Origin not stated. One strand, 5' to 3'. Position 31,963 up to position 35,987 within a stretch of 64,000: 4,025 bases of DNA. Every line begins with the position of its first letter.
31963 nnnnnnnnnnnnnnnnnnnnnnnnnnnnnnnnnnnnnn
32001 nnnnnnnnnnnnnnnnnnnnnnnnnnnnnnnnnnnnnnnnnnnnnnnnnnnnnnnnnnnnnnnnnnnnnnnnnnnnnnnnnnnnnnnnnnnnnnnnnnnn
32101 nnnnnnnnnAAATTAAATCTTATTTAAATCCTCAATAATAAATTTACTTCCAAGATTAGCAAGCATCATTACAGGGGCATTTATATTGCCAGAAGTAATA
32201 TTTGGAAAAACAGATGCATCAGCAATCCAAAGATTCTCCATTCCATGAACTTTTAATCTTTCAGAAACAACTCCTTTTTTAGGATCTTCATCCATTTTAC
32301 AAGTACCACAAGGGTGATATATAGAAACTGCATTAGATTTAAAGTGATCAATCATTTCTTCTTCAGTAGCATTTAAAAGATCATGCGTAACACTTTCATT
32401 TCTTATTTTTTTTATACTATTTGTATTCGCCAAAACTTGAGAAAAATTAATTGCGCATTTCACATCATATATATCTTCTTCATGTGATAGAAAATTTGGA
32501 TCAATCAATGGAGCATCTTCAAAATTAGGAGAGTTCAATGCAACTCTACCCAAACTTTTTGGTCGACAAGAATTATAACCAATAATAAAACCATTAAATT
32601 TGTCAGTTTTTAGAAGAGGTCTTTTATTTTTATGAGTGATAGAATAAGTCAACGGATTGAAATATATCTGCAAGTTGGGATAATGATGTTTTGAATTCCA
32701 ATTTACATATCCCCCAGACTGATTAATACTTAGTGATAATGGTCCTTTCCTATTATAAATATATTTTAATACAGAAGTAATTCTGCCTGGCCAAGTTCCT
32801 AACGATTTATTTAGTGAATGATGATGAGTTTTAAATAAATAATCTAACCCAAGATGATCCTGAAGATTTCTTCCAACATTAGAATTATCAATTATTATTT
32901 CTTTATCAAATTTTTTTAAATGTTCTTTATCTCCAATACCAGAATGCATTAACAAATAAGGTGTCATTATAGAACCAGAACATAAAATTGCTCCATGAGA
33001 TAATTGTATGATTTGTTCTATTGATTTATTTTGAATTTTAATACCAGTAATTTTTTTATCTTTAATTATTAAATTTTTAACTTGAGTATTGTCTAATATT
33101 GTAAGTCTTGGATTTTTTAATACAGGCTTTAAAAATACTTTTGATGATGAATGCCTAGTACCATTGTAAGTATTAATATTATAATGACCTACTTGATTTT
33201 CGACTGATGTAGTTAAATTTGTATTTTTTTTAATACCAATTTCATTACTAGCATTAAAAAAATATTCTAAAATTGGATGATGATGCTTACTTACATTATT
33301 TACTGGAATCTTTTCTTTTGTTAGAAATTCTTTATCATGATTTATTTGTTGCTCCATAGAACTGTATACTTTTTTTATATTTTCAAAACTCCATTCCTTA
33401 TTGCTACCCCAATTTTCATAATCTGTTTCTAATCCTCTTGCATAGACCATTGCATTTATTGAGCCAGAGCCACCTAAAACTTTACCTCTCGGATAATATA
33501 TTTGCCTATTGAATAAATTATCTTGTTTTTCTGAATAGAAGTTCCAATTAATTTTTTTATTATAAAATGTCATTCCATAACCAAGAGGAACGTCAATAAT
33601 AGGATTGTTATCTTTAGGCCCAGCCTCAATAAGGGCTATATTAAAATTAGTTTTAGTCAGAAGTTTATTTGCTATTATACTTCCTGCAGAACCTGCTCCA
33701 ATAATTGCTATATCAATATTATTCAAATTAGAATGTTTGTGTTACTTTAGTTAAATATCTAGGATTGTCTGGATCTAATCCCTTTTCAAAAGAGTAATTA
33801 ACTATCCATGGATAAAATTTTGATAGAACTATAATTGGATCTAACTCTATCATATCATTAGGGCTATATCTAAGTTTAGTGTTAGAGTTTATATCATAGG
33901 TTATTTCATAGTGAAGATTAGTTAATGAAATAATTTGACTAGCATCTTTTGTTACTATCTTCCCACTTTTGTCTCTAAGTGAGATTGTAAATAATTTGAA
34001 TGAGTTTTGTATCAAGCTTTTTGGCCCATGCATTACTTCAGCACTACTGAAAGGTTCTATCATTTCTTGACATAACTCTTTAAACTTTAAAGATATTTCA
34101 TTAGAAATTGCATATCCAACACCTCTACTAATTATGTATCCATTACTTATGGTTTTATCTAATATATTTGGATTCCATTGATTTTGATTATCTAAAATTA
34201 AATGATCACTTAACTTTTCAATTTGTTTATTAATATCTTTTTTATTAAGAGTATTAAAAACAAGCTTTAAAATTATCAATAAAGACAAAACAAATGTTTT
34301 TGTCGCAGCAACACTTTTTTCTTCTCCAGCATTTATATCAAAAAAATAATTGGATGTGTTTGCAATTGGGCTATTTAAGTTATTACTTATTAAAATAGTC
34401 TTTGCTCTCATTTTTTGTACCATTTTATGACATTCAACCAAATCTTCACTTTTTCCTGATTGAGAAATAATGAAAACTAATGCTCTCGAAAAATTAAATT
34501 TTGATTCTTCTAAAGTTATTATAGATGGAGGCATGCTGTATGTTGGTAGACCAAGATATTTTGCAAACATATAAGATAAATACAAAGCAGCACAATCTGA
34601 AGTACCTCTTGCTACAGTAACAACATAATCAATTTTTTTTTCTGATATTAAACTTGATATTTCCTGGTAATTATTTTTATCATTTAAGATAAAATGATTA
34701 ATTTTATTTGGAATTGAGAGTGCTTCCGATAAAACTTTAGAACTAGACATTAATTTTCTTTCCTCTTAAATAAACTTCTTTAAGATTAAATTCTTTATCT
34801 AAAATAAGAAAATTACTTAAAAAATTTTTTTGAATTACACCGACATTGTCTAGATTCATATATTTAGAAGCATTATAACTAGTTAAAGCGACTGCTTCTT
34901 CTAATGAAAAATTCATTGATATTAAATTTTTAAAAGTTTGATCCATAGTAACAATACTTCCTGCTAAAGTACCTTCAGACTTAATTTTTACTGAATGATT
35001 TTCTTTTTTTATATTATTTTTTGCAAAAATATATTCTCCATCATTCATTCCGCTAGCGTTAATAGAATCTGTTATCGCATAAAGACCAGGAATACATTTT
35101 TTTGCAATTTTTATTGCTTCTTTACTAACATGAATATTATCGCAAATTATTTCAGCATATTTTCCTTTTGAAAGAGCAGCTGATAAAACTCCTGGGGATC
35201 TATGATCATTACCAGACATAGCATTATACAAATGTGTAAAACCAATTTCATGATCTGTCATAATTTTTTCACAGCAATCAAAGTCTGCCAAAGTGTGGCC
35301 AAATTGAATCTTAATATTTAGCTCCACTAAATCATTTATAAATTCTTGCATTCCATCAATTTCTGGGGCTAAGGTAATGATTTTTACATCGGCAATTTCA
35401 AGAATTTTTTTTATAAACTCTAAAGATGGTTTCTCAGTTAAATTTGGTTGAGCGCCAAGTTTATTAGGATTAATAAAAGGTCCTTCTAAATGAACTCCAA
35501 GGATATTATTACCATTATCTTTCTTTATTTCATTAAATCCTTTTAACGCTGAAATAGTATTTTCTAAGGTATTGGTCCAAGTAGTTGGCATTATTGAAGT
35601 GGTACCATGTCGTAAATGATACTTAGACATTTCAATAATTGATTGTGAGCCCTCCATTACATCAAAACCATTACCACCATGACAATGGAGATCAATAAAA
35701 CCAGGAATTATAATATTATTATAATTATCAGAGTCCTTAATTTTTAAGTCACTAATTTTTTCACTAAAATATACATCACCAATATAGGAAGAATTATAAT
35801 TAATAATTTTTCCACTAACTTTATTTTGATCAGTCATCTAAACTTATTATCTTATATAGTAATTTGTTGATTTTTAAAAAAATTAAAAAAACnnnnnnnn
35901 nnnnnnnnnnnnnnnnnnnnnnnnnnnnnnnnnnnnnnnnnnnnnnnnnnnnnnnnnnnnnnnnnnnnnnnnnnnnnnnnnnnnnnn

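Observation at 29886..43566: Thirteen-gene same-strand amino-sugar operon mixing hydrolytic/deaminating and oxidative enzymes, without a GlcNAc kinase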

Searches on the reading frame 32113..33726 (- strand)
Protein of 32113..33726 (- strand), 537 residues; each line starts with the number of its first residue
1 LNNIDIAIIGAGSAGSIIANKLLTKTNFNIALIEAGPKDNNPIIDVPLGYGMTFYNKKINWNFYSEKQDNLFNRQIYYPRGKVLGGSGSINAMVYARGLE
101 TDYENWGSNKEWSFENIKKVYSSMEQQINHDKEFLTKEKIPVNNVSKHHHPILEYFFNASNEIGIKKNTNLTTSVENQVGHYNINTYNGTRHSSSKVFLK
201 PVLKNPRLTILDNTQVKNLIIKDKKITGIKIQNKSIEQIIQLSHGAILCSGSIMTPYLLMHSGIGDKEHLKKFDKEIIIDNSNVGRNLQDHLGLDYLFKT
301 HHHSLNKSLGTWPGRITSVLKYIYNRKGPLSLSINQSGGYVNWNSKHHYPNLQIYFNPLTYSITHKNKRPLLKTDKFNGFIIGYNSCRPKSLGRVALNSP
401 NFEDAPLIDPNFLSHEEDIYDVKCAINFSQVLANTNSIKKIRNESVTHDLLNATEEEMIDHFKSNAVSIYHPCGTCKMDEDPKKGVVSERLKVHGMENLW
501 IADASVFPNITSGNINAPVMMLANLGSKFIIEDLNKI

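Call 4: search_protein_families(library=pfam, proteins=[window:32113-33726:-])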
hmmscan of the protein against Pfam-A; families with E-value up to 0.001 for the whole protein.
window:32113-33726:- (537 aa): 3 families
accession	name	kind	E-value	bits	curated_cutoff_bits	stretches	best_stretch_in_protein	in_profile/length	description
PF00732.25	GMC_oxred_N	-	1.3e-39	136.8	23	1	8-292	5-217/218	GMC oxidoreductase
PF05199.19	GMC_oxred_C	-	6.7e-34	117.9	24.6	1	389-523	1-139/139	GMC oxidoreductase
PF01946.23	Thi4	-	4.8e-06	26.4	26.2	0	3-35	17-49/235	Thi4 family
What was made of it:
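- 32113..33726 (-): GMC flavoprotein oxidoreductase (choline-dehydrogenase-like); first gene of a portable GMC + MR/MLE module. PF00732 and PF05199 (call 4).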

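Call 6: search_protein_families(library=ncbifam, proteins=[window:32113-33726:-], max_evalue=0.00001)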
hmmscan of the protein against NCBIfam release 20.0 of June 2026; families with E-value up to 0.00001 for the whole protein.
window:32113-33726:- (537 aa): 6 families
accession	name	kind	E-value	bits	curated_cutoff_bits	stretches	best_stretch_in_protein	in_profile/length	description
NF002550.0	PRK02106.1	subfamily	8.3e-117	391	605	1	2-530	4-533/563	choline dehydrogenase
TIGR01810.1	betA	equivalog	2.1e-98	330.3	732.1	1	5-530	1-526/532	choline dehydrogenase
TIGR03970.1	mycofact_MftG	equivalog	2.8e-64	217.8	387.45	2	5-300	2-302/487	mycofactocin dehydrogenase MftG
TIGR04542.1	GMC_mycofac_2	equivalog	3.9e-28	98.7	400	1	5-273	1-246/425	mycofactocin system GMC family oxidoreductase MftG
NF038210.1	GMC_mycofac_3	equivalog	3.3e-11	42.7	300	0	7-109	2-95/418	mycofactocin system GMC family oxidoreductase MftG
TIGR02462.1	pyranose_ox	equivalog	5.6e-08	32.1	544.9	0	470-534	483-547/548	pyranose oxidase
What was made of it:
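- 32113..33726 (-): PRK02106 391 bits, below the 605 cut-off (call 6).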

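Call 28: search_solved_structures(query=window:32113-33726:-, max_evalue=1e-30)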
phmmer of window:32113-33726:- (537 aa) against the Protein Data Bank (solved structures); distinct sequences matched with E-value up to 1e-30: 27.
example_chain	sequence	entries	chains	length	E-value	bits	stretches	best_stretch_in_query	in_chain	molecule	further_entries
8b7s_A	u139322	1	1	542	4.9e-68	233.6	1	4-530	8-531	Chloramphenicol-inactivating oxidoreductase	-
8rpf_A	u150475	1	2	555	3.1e-64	221.1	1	2-533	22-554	alcohol oxidase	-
9lq0_A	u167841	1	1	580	1.3e-56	195.9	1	4-524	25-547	Oxygen-dependent choline dehydrogenase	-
8rpg_A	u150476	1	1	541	1.1e-54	189.5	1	4-528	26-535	Alcohol oxidase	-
7av4_AAA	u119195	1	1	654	2.5e-54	188.3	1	5-526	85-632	Fatty acid photodecarboxylase, chloroplastic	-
6zh7_A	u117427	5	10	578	5e-54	187.4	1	4-526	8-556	Fatty acid photodecarboxylase, chloroplastic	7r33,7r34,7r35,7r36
6ys2_AAA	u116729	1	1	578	5.2e-54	187.3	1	5-526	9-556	Fatty acid Photodecarboxylase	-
6yru_AAA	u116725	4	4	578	5.2e-54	187.3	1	5-526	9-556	Fatty acid Photodecarboxylase | Fatty acid photodecarboxylase, chloroplastic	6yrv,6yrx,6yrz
6ys1_AAA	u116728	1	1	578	5.2e-54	187.3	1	5-526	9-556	Fatty acid Photodecarboxylase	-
5ncc_A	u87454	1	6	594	5.8e-54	187.2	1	5-526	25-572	Fatty acid Photodecarboxylase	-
3t37_A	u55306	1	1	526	2.5e-52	181.8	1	3-294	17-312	Probable dehydrogenase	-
4ha6_A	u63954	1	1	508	3.5e-52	181.3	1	3-294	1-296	Pyridoxine 4-oxidase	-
9ugm_A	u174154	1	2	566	7.7e-50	173.5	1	4-294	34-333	FAD containing choline oxidase mutant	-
3nne_A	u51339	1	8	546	1.2e-44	156.4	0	4-294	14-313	Choline oxidase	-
3fim_B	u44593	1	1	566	2.4e-44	155.4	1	4-530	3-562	Aryl-alcohol oxidase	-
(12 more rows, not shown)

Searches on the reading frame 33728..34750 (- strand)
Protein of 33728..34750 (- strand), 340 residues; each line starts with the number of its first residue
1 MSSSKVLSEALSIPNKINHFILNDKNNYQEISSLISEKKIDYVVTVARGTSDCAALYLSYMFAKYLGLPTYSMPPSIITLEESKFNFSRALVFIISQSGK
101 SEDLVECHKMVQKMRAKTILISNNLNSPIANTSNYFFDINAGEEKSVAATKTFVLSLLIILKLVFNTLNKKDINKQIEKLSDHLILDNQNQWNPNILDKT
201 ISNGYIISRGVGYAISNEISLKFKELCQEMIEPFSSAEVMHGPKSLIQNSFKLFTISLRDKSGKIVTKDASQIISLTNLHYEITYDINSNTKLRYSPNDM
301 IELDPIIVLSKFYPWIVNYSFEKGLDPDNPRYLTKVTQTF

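Call 4: search_protein_families(library=pfam, proteins=[window:33728-34750:-])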
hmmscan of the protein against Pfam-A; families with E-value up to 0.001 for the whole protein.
window:33728-34750:- (340 aa): 1 family
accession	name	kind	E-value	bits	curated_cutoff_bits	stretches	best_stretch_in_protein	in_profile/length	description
PF01380.27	SIS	-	1e-20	74.3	25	1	43-161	8-126/131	SIS domain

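Call 6: search_protein_families(library=ncbifam, proteins=[window:33728-34750:-], max_evalue=0.00001)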
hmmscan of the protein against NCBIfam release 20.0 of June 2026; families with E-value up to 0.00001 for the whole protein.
window:33728-34750:- (340 aa): 7 families
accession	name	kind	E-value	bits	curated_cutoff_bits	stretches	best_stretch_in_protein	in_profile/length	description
NF046059.1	NagB_SO3506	equivalog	6e-68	229.6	430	1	8-339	6-329/330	glucosamine-6-phosphate deaminase NagB-II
NF001484.0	PRK00331.1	subfamily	1.5e-33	116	381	1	34-335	280-596/601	isomerizing glutamine--fructose-6-phosphate transaminase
TIGR01135.1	glmS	equivalog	2.5e-32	112.2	418.05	1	13-335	264-602/607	glutamine--fructose-6-phosphate transaminase (isomerizing)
NF041128.1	glucosaP_deam_GlmD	equivalog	5.1e-14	52.2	580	1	43-337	34-321/323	glucosamine-6-phosphate deaminase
NF040776.2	AlsR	equivalog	4.7e-08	32.3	400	1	91-181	179-269/279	transcriptional repressor AlsR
NF008458.0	PRK11337.1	equivalog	7.6e-07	28.4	378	1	90-180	190-280/293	MurR/RpiR family transcriptional regulator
NF041755.1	RuMP_HxlAB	equivalog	1.3e-06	27.6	500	1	91-175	291-380/391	bifunctional 3-hexulose-6-phosphate synthase/6-phospho-3-hexuloisomerase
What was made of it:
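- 33728..34750 (-): NagB-II-type (GlmS-isomerase-like) probable GlcN-6-P deaminase. NF046059 229.6 bits, below the 430 cut-off (call 6).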

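Call 55: search_solved_structures(query=window:33728-34750:-, max_evalue=1e-15)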
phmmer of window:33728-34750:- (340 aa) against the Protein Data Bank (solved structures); distinct sequences matched with E-value up to 1e-15: 4.
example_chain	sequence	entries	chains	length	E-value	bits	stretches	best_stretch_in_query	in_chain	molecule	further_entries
3fj1_A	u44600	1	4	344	8.1e-50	173.2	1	11-339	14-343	putative phosphosugar isomerase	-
8eol_A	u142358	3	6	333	1.6e-42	149.2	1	8-339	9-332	GLUCOSAMINE-6-PHOSPHATE DEAMINASE | Glutamine-fructose-6-phosphate transaminase (Isomerizing)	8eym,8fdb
3hba_A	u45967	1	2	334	1.6e-42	149.2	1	8-339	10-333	Putative phosphosugar isomerase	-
7kqa_A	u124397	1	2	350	1.2e-38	136.5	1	37-339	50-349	Iron dicitrate transport regulator FecR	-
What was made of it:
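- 33728..34750 (-): PDB 3fj1 8e-50; 8eol, deposited as glucosamine-6-phosphate deaminase, 1.6e-42 (call 55).
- On Canonical GlcNAc (Nag) catabolic locus: Best PDB relatives are 3fj1 and 8eol, the latter deposited as glucosamine-6-phosphate deaminase (call 55).
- NagB-II resembles 8eol (call 55).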

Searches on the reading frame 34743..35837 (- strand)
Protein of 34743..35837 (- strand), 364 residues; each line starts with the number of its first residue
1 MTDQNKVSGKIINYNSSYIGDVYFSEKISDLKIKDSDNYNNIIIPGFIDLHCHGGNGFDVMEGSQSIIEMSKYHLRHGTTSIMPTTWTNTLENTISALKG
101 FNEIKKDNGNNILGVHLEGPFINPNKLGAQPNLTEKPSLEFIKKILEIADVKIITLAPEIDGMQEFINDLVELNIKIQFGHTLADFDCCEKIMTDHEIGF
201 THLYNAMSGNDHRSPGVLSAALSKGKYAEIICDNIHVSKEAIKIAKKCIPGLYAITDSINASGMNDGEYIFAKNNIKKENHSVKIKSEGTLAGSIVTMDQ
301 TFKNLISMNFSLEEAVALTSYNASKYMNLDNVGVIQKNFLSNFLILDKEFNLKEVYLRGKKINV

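Call 4: search_protein_families(library=pfam, proteins=[window:34743-35837:-])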
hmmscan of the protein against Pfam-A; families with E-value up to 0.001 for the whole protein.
window:34743-35837:- (364 aa): 1 family
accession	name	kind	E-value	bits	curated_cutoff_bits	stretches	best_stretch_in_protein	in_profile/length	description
PF01979.26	Amidohydro_1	-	4.7e-19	69.3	25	1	42-360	1-343/345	Amidohydrolase family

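Call 6: search_protein_families(library=ncbifam, proteins=[window:34743-35837:-], max_evalue=0.00001)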
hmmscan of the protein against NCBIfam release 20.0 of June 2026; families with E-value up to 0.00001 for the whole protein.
window:34743-35837:- (364 aa): 4 families
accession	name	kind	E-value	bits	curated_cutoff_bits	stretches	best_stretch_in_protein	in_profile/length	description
TIGR00221.1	nagA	equivalog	1.2e-74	251.6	225.65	1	2-360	14-380/380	N-acetylglucosamine-6-phosphate deacetylase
NF008371.0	PRK11170.1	equivalog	1.7e-51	175.3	483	1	15-361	24-378/382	N-acetylglucosamine-6-phosphate deacetylase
TIGR01975.1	isoAsp_dipep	equivalog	5e-09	35.8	331.25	1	293-361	306-375/389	beta-aspartyl-peptidase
TIGR01178.1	ade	equivalog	1.1e-06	27.5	472.5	0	297-363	263-331/552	adenine deaminase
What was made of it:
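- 34743..35837 (-): NagA, N-acetylglucosamine-6-phosphate deacetylase. TIGR00221 251.6 bits, above the 225.65 cut-off (call 6).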
